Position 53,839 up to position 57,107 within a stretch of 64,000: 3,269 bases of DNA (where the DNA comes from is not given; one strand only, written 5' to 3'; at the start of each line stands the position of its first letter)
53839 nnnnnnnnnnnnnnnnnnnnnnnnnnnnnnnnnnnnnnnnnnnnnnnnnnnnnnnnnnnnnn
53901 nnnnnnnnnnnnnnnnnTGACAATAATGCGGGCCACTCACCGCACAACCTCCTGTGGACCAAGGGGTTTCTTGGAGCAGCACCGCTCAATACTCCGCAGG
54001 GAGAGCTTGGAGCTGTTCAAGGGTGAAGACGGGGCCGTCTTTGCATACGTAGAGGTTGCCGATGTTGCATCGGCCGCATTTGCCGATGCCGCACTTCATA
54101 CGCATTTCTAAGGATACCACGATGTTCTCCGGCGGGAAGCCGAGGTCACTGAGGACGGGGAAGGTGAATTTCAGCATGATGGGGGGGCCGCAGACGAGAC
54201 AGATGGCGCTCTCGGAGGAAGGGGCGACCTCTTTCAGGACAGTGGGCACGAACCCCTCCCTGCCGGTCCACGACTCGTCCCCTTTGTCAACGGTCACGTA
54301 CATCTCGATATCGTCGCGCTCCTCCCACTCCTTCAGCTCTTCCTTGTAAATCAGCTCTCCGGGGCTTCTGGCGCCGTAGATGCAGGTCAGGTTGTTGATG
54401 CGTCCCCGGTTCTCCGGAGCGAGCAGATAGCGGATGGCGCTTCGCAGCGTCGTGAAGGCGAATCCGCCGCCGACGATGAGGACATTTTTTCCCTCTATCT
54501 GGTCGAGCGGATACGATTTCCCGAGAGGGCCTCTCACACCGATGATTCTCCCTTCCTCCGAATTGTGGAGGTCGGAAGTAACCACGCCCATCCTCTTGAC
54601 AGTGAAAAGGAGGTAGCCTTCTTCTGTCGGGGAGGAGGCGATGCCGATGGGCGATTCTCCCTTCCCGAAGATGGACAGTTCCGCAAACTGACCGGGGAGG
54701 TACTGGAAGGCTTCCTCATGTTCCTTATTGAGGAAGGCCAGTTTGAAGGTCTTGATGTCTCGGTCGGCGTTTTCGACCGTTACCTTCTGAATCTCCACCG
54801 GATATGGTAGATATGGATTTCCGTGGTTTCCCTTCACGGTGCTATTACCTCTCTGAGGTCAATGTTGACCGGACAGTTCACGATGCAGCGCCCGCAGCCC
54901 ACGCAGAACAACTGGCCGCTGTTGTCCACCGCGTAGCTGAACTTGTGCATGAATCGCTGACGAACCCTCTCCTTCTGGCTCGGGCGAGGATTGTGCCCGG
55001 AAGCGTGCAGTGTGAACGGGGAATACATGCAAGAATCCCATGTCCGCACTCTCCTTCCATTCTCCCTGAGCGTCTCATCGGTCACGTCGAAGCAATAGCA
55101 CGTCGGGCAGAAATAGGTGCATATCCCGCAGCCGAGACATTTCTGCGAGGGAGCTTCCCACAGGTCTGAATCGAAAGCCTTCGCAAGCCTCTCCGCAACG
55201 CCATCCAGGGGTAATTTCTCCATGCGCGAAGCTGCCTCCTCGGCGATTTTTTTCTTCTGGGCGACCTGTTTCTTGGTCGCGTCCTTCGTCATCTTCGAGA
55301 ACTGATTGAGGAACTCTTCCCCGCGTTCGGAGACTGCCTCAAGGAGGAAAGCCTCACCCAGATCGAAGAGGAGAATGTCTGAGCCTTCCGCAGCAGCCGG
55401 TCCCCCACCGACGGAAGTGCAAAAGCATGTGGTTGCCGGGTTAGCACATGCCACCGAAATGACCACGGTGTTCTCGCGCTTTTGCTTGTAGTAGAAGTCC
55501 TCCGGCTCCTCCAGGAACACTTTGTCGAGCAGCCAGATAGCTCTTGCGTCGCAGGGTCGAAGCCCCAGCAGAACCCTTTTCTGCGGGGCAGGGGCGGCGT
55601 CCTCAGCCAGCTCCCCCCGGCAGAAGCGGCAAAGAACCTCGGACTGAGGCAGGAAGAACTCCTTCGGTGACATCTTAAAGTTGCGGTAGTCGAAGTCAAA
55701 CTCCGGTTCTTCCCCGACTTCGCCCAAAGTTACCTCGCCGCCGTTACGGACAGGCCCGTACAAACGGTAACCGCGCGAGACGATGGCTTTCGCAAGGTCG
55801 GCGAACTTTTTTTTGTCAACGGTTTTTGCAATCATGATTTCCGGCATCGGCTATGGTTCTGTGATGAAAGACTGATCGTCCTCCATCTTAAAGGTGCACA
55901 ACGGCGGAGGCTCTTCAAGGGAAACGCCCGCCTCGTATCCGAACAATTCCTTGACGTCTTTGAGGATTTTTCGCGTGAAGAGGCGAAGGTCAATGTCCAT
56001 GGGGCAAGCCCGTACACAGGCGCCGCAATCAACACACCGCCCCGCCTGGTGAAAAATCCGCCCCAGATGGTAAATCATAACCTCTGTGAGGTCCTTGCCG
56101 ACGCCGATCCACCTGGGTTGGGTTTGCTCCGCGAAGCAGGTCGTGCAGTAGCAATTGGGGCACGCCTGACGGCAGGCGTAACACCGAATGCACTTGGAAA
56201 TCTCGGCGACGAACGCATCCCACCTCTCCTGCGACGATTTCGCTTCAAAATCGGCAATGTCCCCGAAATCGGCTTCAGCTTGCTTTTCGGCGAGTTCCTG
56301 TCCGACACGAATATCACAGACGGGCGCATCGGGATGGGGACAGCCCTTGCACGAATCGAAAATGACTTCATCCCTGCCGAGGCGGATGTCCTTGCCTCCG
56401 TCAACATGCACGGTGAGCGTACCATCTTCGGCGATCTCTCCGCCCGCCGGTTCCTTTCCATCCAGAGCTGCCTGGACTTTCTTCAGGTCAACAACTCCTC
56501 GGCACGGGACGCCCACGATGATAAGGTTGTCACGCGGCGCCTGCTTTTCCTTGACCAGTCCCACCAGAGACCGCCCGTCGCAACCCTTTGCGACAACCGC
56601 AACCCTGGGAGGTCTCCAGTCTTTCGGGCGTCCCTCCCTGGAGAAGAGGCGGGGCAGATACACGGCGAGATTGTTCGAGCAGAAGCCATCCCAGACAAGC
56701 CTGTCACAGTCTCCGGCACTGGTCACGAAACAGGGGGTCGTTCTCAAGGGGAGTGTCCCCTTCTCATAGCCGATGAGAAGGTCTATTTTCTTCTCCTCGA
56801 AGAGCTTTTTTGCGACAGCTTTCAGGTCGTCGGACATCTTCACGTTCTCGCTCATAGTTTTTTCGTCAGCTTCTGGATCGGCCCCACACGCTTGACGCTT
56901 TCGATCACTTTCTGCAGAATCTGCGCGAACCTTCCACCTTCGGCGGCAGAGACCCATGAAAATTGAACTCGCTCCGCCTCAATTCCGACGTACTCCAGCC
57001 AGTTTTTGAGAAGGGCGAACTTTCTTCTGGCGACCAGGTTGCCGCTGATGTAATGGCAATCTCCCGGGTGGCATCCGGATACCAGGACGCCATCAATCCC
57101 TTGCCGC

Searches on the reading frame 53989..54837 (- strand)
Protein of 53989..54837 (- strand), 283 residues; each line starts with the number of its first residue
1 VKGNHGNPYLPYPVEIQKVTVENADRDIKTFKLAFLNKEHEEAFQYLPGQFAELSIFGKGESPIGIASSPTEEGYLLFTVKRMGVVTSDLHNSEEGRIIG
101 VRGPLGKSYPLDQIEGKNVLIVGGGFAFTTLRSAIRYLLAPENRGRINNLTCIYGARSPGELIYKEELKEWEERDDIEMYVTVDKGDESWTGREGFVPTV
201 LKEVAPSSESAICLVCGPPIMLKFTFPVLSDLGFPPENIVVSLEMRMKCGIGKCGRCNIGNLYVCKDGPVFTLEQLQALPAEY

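Call 10: search_protein_families(library=pfam, proteins=[window:53989-54837:-], max_evalue=0.01)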
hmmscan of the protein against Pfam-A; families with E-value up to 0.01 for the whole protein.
window:53989-54837:- (283 aa): 3 families
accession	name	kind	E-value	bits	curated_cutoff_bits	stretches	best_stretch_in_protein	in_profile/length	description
PF00175.26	NAD_binding_1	-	1.3e-15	58.4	22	1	122-225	2-107/109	Oxidoreductase NAD-binding domain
PF10418.14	DHODB_Fe-S_bind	-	4.7e-11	42.7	23.9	1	244-276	1-40/41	Iron-sulfur cluster binding domain of dihydroorotate dehydrogenase B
PF00970.30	FAD_binding_6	-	4e-05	24.3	21.1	1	22-108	8-97/99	Oxidoreductase FAD-binding domain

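Call 72: find_homologous_proteins(query=window:53989-54837:-, max_evalue=1e-40)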
Query window:53989-54837:- (283 aa): 7991 proteins with E <= 1e-40 among 8000 candidates; the best 120 are listed.
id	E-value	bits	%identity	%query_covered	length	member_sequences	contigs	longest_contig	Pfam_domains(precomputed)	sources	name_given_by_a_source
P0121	4.6e-190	648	100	100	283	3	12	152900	PF10418.15,PF00175.27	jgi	-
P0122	4.0e-173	593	90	100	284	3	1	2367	PF10418.15,PF00175.27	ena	-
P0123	2.7e-172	590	89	100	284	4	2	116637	PF10418.15,PF00175.27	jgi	-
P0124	9.1e-172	588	89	100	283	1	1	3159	PF10418.15,PF00175.27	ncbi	-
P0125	3.8e-170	583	89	100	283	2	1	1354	PF10418.15,PF00175.27,PF00970.31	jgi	jgi:sulfhydrogenase subunit gamma (sulfur reductase)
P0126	1.7e-163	561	86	98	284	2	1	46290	PF10418.15,PF00175.27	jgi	-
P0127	2.8e-162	557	82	100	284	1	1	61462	PF10418.15,PF00175.27,PF00970.31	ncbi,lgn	-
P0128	2.6e-158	544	83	100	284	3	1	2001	PF10418.15,PF00175.27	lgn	-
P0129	6.1e-158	543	82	100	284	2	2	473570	PF10418.15,PF00175.27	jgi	-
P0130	1.2e-157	542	83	98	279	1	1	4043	PF10418.15,PF00175.27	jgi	-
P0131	2.7e-157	541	82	98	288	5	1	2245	PF10418.15,PF00175.27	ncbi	-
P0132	6.5e-157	539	82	98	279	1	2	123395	PF10418.15,PF00175.27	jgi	jgi:NAD(P)H-flavin reductase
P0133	1.7e-156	538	80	100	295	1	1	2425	PF10418.15,PF00175.27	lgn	-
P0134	2.1e-156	538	81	100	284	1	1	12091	PF10418.15,PF00175.27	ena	-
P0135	4.1e-156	537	81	100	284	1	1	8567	PF10418.15,PF00175.27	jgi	-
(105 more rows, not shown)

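Call 73: find_encoding_contigs(protein=P0121, flank=10000, max_places=10)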
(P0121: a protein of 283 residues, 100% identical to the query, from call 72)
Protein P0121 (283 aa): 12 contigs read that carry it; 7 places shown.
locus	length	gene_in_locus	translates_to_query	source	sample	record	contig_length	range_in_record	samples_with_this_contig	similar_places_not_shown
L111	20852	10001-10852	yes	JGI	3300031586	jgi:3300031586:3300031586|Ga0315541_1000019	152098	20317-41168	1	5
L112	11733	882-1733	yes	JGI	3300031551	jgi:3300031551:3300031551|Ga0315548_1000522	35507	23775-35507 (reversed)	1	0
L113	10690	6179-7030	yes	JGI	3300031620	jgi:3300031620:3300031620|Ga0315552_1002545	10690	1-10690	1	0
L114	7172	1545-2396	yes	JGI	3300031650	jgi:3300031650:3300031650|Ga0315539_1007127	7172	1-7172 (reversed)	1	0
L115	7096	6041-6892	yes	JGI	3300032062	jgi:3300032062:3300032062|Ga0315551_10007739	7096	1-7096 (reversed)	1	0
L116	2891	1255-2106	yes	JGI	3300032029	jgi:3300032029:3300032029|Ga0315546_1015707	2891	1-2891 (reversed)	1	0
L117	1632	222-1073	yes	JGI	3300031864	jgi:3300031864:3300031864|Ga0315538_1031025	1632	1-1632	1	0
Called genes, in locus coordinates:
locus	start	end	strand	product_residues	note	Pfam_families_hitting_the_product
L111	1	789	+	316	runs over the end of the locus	PF01058:Oxidored_q6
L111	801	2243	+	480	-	PF27537:HoxH, PF00374:NiFeSe_Hases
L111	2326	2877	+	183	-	PF01750:HycI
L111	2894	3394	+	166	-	PF13237:Fer4_10 (faint), PF13183:Fer4_8, PF13187:Fer4_9 (weak), PF13484:Fer4_16 (faint), PF13534:Fer4_17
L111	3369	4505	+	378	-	PF12837:Fer4_6 (faint), PF14697:Fer4_21 (weak), PF04422:FrhB_FdhB_N, PF04432:FrhB_FdhB_C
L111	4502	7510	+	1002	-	PF07992:Pyr_redox_2, PF12831:FAD_oxidored (weak), PF00037:Fer4 (weak), PF00890:FAD_binding_2, PF07992:Pyr_redox_2, PF13450:NAD_binding_8, PF12838:Fer4_7, PF14697:Fer4_21, +14 more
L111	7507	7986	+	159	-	PF02662:FlpD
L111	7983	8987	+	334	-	PF13187:Fer4_9 (faint), PF00037:Fer4 (faint), PF12797:Fer4_2 (faint), PF13237:Fer4_10 (faint), PF13183:Fer4_8 (weak)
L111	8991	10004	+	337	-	PF13237:Fer4_10 (faint), PF00037:Fer4 (faint), PF17179:Fer4_22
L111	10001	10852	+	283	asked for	PF00175:NAD_binding_1, PF10418:DHODB_Fe-S_bind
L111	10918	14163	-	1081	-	PF04851:ResIII (faint), PF01443:Viral_helicase1 (faint), PF13086:AAA_11, PF13245:AAA_19 (weak), PF13604:AAA_30 (faint), PF13087:AAA_12, PF13091:PLDc_2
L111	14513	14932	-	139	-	PF00072:Response_reg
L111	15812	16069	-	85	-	PF07927:HicA_toxin (weak)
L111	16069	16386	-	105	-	-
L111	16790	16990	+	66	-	-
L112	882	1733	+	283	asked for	PF00175:NAD_binding_1, PF10418:DHODB_Fe-S_bind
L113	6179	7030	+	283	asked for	PF00175:NAD_binding_1, PF10418:DHODB_Fe-S_bind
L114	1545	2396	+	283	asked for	PF00175:NAD_binding_1, PF10418:DHODB_Fe-S_bind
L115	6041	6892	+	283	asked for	PF00175:NAD_binding_1, PF10418:DHODB_Fe-S_bind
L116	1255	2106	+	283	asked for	PF00175:NAD_binding_1, PF10418:DHODB_Fe-S_bind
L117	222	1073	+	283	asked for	PF00175:NAD_binding_1, PF10418:DHODB_Fe-S_bind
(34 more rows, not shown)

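Call 74: find_encoding_contigs(protein=P0123, flank=10000, max_places=3)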
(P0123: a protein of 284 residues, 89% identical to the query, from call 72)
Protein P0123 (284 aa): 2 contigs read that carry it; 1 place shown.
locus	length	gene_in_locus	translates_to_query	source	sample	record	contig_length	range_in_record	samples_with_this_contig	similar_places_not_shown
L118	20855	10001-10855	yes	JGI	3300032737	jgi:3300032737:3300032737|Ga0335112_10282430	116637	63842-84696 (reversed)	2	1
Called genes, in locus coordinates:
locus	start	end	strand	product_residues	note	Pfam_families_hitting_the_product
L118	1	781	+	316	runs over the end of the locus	PF01058:Oxidored_q6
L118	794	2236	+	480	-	PF27537:HoxH, PF00374:NiFeSe_Hases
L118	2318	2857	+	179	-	PF01750:HycI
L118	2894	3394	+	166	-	PF13183:Fer4_8, PF13187:Fer4_9 (weak), PF13237:Fer4_10 (faint), PF13534:Fer4_17 (weak)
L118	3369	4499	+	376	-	PF12837:Fer4_6 (faint), PF14697:Fer4_21 (weak), PF04422:FrhB_FdhB_N, PF04432:FrhB_FdhB_C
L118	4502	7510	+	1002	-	PF07992:Pyr_redox_2, PF12831:FAD_oxidored (weak), PF00037:Fer4 (weak), PF00890:FAD_binding_2, PF01266:DAO (weak), PF07992:Pyr_redox_2, PF13450:NAD_binding_8, PF12838:Fer4_7, +16 more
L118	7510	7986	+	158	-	PF02662:FlpD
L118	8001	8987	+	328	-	PF12797:Fer4_2 (faint), PF13237:Fer4_10 (faint), PF13187:Fer4_9 (faint), PF00037:Fer4 (faint)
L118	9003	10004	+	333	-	PF12838:Fer4_7 (faint), PF00037:Fer4 (faint), PF17179:Fer4_22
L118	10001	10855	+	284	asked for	PF00175:NAD_binding_1, PF10418:DHODB_Fe-S_bind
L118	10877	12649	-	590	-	PF02463:SMC_N (faint), PF13175:AAA_15, PF13304:AAA_21, PF13175:AAA_15 (weak)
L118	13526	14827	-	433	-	PF00155:Aminotran_1_2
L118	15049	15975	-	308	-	PF00294:PfkB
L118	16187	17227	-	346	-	PF02653:BPD_transp_2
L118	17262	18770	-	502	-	PF00005:ABC_tran, PF09818:ABC_ATPase (faint), PF13304:AAA_21 (faint), PF00005:ABC_tran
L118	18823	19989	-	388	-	PF13407:Peripla_BP_4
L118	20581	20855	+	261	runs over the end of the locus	PF00142:Fer4_NifH (weak), PF01656:CbiA, PF02374:ArsA_ATPase (faint), PF06564:CBP_BcsQ, PF09140:MipZ (weak), PF10609:ParA, PF13614:AAA_31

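Call 75: find_encoding_contigs(protein=P0127, flank=10000, max_places=2)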
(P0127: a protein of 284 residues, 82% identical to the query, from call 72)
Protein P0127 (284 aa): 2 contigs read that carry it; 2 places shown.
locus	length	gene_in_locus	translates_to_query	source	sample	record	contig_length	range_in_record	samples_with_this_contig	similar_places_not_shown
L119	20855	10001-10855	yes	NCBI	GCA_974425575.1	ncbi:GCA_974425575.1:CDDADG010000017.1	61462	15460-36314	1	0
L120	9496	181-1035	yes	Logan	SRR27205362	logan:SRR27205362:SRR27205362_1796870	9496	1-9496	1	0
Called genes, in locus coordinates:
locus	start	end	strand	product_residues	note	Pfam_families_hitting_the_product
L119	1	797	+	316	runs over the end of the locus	PF01058:Oxidored_q6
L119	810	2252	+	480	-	PF27537:HoxH, PF00374:NiFeSe_Hases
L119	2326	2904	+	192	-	PF01750:HycI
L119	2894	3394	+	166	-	PF13237:Fer4_10 (faint), PF13534:Fer4_17 (weak), PF13183:Fer4_8 (weak), PF13187:Fer4_9 (weak)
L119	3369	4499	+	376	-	PF12837:Fer4_6 (faint), PF14697:Fer4_21 (weak), PF04422:FrhB_FdhB_N, PF04432:FrhB_FdhB_C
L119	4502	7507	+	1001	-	PF07992:Pyr_redox_2, PF00037:Fer4 (weak), PF00890:FAD_binding_2, PF01266:DAO (weak), PF07992:Pyr_redox_2, PF12831:FAD_oxidored (weak), PF13450:NAD_binding_8, PF13738:Pyr_redox_3 (weak), +12 more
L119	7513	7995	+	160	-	PF02662:FlpD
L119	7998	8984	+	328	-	PF13187:Fer4_9 (faint), PF13237:Fer4_10 (faint), PF00037:Fer4 (faint), PF12797:Fer4_2 (faint), PF13534:Fer4_17 (faint)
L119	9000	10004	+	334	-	PF12838:Fer4_7 (faint), PF14697:Fer4_21 (faint), PF25160:LdpA_Fe-S-bd (faint), PF00037:Fer4 (faint), PF13237:Fer4_10 (faint), PF17179:Fer4_22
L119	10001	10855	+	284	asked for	PF00970:FAD_binding_6 (faint), PF00175:NAD_binding_1, PF10418:DHODB_Fe-S_bind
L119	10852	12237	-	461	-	-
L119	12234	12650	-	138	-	-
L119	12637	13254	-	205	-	-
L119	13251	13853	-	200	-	-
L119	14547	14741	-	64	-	-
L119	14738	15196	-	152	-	PF13470:PIN_3 (weak)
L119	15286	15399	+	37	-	-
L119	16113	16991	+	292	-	PF03755:YicC-like_N, PF08340:YicC-like_C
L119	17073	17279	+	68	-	PF01192:RNA_pol_Rpb6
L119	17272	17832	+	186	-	PF02441:Flavoprotein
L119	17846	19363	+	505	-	PF00512:HisKA, PF02518:HATPase_c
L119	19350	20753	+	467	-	PF00072:Response_reg, PF00158:Sigma54_activat, PF14532:Sigma54_activ_2, PF07728:AAA_5 (weak), PF25601:AAA_lid_14, PF02954:HTH_8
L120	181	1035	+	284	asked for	PF00970:FAD_binding_6 (faint), PF00175:NAD_binding_1, PF10418:DHODB_Fe-S_bind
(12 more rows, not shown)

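Call 76: find_encoding_contigs(protein=P0129, flank=10000, max_places=2)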
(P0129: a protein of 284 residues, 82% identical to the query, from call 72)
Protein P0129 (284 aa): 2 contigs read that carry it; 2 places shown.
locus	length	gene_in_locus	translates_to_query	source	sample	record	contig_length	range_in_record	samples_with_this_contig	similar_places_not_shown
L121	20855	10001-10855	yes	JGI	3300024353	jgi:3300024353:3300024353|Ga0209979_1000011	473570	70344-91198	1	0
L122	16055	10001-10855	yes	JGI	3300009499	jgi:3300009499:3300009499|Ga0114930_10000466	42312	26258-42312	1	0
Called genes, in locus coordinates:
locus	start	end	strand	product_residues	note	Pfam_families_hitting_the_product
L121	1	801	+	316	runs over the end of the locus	PF01058:Oxidored_q6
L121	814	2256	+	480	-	PF27537:HoxH, PF00374:NiFeSe_Hases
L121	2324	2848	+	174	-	PF01750:HycI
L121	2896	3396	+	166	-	PF13237:Fer4_10 (faint), PF13534:Fer4_17 (weak), PF13183:Fer4_8, PF13187:Fer4_9 (weak)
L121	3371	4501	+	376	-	PF12837:Fer4_6 (faint), PF04422:FrhB_FdhB_N, PF04432:FrhB_FdhB_C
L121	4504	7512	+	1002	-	PF07992:Pyr_redox_2, PF00890:FAD_binding_2, PF01266:DAO (weak), PF07992:Pyr_redox_2, PF12831:FAD_oxidored (weak), PF13450:NAD_binding_8, PF13738:Pyr_redox_3 (weak), PF12838:Fer4_7, +14 more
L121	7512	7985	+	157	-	PF02662:FlpD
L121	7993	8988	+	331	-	PF13187:Fer4_9 (faint), PF00037:Fer4 (faint), PF12797:Fer4_2 (faint), PF13237:Fer4_10 (faint), PF13746:Fer4_18 (faint)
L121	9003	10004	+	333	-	PF13237:Fer4_10 (faint), PF13534:Fer4_17 (faint), PF13746:Fer4_18 (faint), PF12838:Fer4_7 (faint), PF00037:Fer4 (faint), PF17179:Fer4_22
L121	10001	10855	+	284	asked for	PF00175:NAD_binding_1, PF10418:DHODB_Fe-S_bind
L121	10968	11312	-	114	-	PF13366:PDDEXK_3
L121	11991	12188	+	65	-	PF07927:HicA_toxin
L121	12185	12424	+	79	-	-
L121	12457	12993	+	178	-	-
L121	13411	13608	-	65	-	-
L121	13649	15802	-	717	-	PF02638:GHL10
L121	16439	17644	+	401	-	PF01408:GFO_IDH_MocA, PF19051:GFO_IDH_MocA_C2 (faint), PF02894:GFO_IDH_MocA_C, PF22725:GFO_IDH_MocA_C3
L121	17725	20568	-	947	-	PF01011:PQQ (faint), PF13360:PQQ_2, PF13570:Beta-prop_ACSF4, PF13360:PQQ_2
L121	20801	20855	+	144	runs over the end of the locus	-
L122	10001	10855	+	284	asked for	PF00175:NAD_binding_1, PF10418:DHODB_Fe-S_bind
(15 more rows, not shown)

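Call 78: search_protein_families(library=padloc, proteins=[L118:10880-12649:-, L119:10855-12237:-, L119:12237-12650:-, L119:12640-13254:-, L119:13254-13853:-, L119:14741-15196:-, L121:10971-11312:-, L121:12457-12990:+, L121:11991-12185:+, L121:12185-12421:+], max_evalue=0.001)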
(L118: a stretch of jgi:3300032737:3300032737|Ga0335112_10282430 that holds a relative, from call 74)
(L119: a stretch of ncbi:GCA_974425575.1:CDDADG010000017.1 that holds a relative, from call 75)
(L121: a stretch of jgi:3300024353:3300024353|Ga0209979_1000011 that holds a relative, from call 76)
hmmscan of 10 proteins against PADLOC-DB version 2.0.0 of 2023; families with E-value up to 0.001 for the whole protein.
L118:10880-12649:- (590 aa): 103 families (the best 25 are shown)
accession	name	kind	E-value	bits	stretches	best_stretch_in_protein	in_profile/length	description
PDLC03878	NsnB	-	7.9e-24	83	2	229-324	195-283/345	-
PDLC02980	AriA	-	4e-21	74.3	2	107-323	62-304/304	-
PDLC02979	AriA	-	8.2e-21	73.2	2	1-42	1-44/373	-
PDLC04135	mad3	-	1.6e-17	62.2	2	264-331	269-335/374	mads_3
PDLC02981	AriAB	-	4.7e-17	59.9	1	276-467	330-528/694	-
PDLC00075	GajA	-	2.1e-14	50.9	1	270-393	261-381/536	AAA ATPase domain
PDLC00070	GajA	-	3e-14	50.6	2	276-350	290-365/596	AAA ATPase domain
PDLC00067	GajA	-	4.7e-13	46.5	2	2-43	5-46/604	AAA ATPase domain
PDLC02335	AbiLi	-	5e-13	46.8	2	268-331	186-249/326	AbiLi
PDLC00091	GajA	-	1.7e-12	45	1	278-343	298-363/627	AAA ATPase domain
PDLC04611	PDC-M38A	-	2.3e-12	45.2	1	1-45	1-46/383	-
PDLC04180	HEC-01A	-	3.6e-12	44.2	2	267-332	265-332/382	-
PDLC04393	PDC-M07A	-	5.5e-12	43.4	1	1-45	1-45/435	-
PDLC00062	GajA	-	6.4e-12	42.7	1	2-56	3-54/639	AAA ATPase domain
PDLC02358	Old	-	6.6e-12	43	1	2-65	4-66/578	Old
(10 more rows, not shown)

L119:10855-12237:- (461 aa): 0 families

L119:12237-12650:- (138 aa): 0 families

L119:12640-13254:- (205 aa): 0 families

L119:13254-13853:- (200 aa): 2 families
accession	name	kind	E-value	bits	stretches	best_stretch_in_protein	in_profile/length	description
PDLC04505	PDC-M19A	-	2.2e-14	51.6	2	30-91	22-79/294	-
PDLC03184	Specificity_I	-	2.1e-10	37.9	1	15-95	418-495/554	Type I specificity subunit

L119:14741-15196:- (152 aa): 0 families

L121:10971-11312:- (114 aa): 0 families

L121:12457-12990:+ (178 aa): 0 families

L121:11991-12185:+ (65 aa): 0 families

L121:12185-12421:+ (79 aa): 0 families

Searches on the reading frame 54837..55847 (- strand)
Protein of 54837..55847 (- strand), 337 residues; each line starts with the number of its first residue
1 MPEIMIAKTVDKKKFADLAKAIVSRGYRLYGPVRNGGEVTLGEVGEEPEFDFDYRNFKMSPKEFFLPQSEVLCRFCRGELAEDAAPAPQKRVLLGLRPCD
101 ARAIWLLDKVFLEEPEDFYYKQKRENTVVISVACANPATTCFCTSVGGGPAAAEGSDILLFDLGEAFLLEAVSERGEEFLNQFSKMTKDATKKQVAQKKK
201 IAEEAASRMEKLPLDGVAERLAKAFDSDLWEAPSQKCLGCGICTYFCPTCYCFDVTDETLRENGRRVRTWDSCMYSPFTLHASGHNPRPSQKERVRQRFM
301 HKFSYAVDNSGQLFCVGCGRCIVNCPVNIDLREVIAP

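Call 10: search_protein_families(library=pfam, proteins=[window:54837-55847:-], max_evalue=0.01)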
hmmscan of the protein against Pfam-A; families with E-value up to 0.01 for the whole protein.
window:54837-55847:- (337 aa): 14 families
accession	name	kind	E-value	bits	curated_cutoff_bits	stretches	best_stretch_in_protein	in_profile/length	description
PF17179.9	Fer4_22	-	9.2e-35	119.8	27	1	236-329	1-95/95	4Fe-4S dicluster domain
PF00037.32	Fer4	-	4.8e-06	26.6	21.1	1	315-328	8-21/24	4Fe-4S binding domain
PF13237.11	Fer4_10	-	6.4e-06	26.4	25.5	0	315-327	9-21/53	4Fe-4S dicluster domain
PF14697.11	Fer4_21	-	2.5e-05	24.7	35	0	230-252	34-56/59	4Fe-4S dicluster domain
PF12797.12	Fer4_2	-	4.2e-05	23.7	24.5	2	235-249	8-22/22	4Fe-4S binding domain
PF25160.1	LdpA_Fe-S-bd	-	4.5e-05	23.6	27.6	1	315-328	28-41/49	LdpA Fe-S cluster-binding domain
PF13183.11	Fer4_8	-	0.00011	23.1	27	1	235-329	3-68/68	4Fe-4S dicluster domain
PF12838.12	Fer4_7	-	0.00026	21.8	27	0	236-329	1-52/52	4Fe-4S dicluster domain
PF13746.11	Fer4_18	-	0.00031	21.4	27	1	272-333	17-79/114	4Fe-4S dicluster domain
PF13534.11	Fer4_17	-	0.00081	20.3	22.2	0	298-330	29-61/61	4Fe-4S dicluster domain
PF13187.11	Fer4_9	-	0.00082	19.8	27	0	236-328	1-50/52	4Fe-4S dicluster domain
PF12837.12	Fer4_6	-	0.00089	19.5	25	0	315-328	9-22/24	4Fe-4S binding domain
PF12800.12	Fer4_4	-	0.005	17.5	24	0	235-249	2-16/17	4Fe-4S binding domain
PF12798.12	Fer4_3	-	0.0075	17.5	27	1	315-329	1-15/15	4Fe-4S binding domain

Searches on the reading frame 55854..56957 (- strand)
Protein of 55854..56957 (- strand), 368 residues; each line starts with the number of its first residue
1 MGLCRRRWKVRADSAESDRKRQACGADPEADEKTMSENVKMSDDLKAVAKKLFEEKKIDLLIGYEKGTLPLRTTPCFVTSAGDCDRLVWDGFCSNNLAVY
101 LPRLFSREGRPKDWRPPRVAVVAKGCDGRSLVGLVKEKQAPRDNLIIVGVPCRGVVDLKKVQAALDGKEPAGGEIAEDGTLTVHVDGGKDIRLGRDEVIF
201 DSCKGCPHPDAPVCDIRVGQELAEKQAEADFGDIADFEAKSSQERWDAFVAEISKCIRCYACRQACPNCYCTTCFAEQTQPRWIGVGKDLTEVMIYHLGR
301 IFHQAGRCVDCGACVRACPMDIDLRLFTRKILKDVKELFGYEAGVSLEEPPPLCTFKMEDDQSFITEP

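Call 10: search_protein_families(library=pfam, proteins=[window:55854-56957:-], max_evalue=0.01)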
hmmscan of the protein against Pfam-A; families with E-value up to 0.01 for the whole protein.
window:55854-56957:- (368 aa): 12 families
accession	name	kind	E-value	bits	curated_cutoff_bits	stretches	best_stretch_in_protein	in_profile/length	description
PF00037.32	Fer4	-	2.4e-07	30.7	21.1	2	306-321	6-21/24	4Fe-4S binding domain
PF12797.12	Fer4_2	-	2.8e-07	30.5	24.5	2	300-319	2-21/22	4Fe-4S binding domain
PF13183.11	Fer4_8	-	2e-06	28.7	27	1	252-322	1-68/68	4Fe-4S dicluster domain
PF13187.11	Fer4_9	-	4.6e-06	27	27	1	255-321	1-50/52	4Fe-4S dicluster domain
PF13237.11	Fer4_10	-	1e-05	25.8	25.5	2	302-322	3-26/53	4Fe-4S dicluster domain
PF04432.18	FrhB_FdhB_C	-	2.6e-05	24.6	23.3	1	118-220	3-112/150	Coenzyme F420 hydrogenase/dehydrogenase, beta subunit C terminus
PF13746.11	Fer4_18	-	7.3e-05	23.4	27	1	303-325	56-78/114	4Fe-4S dicluster domain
PF12837.12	Fer4_6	-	0.00019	21.7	25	1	303-321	4-22/24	4Fe-4S binding domain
PF13534.11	Fer4_17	-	0.00038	21.4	22.2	1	255-323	1-61/61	4Fe-4S dicluster domain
PF12838.12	Fer4_7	-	0.0004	21.2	27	1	255-322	1-52/52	4Fe-4S dicluster domain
PF12800.12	Fer4_4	-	0.0034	18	24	1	306-321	2-17/17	4Fe-4S binding domain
PF14697.11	Fer4_21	-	0.0075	16.8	35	0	307-320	40-53/59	4Fe-4S dicluster domain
